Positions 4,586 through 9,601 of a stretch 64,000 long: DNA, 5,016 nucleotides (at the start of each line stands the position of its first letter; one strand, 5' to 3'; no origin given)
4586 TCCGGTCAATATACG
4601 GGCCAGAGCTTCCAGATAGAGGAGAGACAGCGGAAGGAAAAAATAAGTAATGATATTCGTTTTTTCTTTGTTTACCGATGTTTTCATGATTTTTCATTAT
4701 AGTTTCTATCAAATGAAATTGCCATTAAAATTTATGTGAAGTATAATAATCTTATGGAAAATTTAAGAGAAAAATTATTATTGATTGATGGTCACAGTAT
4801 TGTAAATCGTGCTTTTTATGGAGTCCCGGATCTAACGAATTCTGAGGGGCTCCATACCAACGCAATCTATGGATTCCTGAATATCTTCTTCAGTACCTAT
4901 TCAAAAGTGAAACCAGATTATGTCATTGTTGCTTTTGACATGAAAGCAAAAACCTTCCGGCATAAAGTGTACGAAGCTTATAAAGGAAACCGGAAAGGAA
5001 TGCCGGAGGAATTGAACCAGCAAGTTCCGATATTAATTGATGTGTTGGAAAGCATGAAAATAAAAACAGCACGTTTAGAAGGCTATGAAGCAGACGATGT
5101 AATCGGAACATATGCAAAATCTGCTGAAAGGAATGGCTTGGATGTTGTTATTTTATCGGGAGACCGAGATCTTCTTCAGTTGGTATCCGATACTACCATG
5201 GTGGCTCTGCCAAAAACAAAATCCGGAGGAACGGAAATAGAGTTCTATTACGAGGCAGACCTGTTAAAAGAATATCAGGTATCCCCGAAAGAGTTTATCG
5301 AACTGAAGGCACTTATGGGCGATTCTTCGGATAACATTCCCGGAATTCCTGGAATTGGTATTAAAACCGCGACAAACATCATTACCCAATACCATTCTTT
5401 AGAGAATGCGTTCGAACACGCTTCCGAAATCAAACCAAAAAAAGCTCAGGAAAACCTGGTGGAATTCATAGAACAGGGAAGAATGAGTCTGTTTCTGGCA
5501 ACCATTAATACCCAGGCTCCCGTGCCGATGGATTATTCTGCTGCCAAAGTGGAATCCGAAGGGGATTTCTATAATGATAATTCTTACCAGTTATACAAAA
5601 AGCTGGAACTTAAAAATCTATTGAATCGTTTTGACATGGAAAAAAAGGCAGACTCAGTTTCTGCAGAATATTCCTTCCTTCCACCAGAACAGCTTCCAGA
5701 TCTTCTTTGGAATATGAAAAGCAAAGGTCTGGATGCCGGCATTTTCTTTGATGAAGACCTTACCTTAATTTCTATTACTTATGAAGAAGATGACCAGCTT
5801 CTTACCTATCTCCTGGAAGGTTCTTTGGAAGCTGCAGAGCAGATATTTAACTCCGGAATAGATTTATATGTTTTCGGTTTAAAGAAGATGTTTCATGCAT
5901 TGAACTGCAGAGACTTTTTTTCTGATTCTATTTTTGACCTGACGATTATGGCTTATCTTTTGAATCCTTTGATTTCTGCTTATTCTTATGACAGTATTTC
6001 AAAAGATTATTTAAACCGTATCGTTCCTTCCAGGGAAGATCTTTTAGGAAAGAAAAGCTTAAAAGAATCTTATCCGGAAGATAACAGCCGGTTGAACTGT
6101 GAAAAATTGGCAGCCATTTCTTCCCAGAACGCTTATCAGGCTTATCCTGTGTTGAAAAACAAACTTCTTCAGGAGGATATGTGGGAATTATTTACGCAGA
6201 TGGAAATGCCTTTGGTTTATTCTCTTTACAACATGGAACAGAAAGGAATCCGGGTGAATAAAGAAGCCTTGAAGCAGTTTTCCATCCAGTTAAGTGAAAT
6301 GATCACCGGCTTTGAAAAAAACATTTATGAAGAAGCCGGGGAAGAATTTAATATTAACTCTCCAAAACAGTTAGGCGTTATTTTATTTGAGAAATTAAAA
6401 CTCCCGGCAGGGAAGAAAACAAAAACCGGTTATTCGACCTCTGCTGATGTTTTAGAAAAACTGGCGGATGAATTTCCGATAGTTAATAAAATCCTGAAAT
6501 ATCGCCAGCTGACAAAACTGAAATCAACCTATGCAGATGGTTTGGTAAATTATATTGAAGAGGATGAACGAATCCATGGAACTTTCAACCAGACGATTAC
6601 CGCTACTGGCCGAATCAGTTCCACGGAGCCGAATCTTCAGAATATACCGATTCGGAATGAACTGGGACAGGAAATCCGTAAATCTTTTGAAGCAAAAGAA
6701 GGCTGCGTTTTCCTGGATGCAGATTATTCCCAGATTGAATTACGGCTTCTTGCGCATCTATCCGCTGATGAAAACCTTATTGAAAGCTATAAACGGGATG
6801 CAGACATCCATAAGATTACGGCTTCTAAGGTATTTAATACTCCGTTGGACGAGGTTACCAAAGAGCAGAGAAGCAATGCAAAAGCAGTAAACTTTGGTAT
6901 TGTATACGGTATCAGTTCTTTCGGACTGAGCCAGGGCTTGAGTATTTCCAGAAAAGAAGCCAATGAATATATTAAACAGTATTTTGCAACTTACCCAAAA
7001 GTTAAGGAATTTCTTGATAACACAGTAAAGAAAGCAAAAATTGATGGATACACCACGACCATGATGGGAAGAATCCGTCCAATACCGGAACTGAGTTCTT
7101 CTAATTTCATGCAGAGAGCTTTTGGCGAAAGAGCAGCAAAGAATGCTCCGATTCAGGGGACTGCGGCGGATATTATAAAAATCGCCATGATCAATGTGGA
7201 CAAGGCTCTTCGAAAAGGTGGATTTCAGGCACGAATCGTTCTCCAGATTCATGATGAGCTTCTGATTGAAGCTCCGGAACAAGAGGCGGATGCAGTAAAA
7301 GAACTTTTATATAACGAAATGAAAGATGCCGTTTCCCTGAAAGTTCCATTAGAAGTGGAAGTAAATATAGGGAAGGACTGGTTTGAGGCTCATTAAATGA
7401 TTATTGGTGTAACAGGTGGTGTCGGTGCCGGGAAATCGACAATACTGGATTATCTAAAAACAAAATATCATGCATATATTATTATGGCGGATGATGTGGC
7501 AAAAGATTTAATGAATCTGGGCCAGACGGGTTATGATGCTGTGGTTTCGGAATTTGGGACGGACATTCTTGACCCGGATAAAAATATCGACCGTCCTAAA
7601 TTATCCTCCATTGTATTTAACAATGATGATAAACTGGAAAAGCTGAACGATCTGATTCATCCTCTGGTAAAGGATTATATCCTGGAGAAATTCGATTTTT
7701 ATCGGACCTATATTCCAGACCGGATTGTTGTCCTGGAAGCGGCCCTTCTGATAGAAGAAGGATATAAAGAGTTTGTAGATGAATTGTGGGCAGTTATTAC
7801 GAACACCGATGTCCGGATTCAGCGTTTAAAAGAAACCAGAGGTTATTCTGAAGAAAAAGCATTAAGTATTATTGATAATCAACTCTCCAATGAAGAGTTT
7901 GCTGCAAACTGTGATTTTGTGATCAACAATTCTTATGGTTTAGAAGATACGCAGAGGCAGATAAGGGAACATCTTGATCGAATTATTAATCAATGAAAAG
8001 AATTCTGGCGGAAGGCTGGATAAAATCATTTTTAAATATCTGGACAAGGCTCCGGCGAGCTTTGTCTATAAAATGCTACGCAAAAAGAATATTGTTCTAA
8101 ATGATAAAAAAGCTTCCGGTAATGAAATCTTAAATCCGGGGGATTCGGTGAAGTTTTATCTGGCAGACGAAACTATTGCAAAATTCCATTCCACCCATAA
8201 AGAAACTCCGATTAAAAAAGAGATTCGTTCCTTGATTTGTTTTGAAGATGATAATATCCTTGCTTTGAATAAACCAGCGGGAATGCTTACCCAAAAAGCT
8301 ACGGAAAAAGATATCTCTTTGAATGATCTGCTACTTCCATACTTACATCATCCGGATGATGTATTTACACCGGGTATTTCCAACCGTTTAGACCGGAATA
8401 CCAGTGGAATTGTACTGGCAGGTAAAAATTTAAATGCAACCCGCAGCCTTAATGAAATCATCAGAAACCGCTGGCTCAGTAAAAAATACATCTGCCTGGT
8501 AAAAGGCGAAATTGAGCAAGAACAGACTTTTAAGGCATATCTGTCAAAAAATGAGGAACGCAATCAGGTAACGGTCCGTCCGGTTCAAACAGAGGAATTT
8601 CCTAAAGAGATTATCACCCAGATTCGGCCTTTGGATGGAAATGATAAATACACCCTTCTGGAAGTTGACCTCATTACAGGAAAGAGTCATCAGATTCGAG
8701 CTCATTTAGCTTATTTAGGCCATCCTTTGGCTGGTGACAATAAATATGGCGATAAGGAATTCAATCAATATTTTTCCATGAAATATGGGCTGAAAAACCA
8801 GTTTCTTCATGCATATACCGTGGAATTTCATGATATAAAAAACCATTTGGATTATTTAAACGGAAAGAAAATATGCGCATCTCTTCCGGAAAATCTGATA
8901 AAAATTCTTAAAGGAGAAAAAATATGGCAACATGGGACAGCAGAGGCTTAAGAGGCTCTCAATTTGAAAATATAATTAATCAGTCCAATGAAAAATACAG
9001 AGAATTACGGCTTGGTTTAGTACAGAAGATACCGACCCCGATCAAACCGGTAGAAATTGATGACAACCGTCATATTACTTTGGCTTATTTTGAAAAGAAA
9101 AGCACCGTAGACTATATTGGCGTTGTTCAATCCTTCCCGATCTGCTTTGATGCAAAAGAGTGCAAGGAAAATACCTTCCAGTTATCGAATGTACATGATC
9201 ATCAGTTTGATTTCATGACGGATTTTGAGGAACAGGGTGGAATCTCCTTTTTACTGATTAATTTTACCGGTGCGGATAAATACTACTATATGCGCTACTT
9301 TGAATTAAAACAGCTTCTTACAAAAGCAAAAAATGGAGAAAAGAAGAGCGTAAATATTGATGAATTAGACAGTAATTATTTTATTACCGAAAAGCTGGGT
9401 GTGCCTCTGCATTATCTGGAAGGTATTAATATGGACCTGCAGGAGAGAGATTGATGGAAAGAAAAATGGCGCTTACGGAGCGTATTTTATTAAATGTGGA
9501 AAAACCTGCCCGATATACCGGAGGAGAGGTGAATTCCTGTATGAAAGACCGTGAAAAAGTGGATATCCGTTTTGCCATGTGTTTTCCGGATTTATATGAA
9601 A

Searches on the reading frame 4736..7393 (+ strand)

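Call 19: search_protein_families(library=pfam, proteins=[window:4736-7393:+], max_evalue=0.00001)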
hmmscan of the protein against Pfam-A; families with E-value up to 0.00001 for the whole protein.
window:4736-7393:+ (886 aa): 3 families
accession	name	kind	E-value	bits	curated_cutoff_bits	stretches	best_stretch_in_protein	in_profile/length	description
PF00476.26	DNA_pol_A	-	1.7e-166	554.3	34.3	1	510-883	2-380/381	DNA polymerase family A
PF02739.22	5_3_exonuc_N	-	3.8e-57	193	34.3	1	13-180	1-163/164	5'-3' exonuclease, N-terminal resolvase-like domain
PF01367.25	5_3_exonuc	-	6.3e-30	104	40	1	182-273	1-92/97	5'-3' exonuclease, C-terminal SAM fold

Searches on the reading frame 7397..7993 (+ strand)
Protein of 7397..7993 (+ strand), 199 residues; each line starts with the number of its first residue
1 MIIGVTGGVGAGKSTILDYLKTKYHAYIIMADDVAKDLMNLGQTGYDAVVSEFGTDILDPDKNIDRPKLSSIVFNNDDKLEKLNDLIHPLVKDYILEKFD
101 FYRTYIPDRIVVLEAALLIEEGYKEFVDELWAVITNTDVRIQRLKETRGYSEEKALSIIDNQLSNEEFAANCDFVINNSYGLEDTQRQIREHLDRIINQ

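Call 92: search_protein_families(library=pfam, proteins=[window:7397-7993:+], max_evalue=0.00001)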
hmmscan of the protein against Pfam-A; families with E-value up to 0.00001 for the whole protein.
window:7397-7993:+ (199 aa): 2 families
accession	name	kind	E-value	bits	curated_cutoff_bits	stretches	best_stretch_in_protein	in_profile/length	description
PF01121.26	CoaE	-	4.4e-41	141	27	1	1-183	1-179/180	Dephospho-CoA kinase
PF13238.12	AAA_18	-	2.8e-06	28.3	29.4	1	3-156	1-119/128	AAA domain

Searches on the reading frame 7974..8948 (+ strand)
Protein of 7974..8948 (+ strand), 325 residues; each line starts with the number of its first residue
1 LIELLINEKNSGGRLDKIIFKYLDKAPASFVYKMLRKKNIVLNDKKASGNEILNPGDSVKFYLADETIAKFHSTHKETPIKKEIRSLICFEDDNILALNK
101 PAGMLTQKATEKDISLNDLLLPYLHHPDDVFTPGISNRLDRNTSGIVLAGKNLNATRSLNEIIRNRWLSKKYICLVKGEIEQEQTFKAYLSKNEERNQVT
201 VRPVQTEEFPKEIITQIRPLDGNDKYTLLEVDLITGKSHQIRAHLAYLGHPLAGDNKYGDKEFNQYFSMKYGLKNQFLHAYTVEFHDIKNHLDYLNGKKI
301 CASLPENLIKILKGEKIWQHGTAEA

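Call 92: search_protein_families(library=pfam, proteins=[window:7974-8948:+], max_evalue=0.00001)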
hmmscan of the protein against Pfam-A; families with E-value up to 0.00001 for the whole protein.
window:7974-8948:+ (325 aa): 1 family
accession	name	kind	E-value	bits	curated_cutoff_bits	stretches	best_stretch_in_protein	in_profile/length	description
PF00849.27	PseudoU_synth_2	-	1.2e-30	107.1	26.8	1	94-246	1-151/152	RNA pseudouridylate synthase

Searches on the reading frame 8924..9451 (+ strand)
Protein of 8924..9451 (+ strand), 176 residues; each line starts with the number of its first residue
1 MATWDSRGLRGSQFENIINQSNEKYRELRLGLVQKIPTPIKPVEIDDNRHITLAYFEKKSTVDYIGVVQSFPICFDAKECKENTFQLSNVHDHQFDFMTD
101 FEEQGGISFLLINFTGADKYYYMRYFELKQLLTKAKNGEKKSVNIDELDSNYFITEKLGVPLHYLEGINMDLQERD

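Call 92: search_protein_families(library=pfam, proteins=[window:8924-9451:+], max_evalue=0.00001)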
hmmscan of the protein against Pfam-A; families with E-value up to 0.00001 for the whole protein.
window:8924-9451:+ (176 aa): 1 family
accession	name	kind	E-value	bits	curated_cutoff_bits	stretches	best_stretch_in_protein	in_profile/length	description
PF03838.20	RecU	-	1.3e-59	201.3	25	1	10-169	1-162/162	Recombination protein U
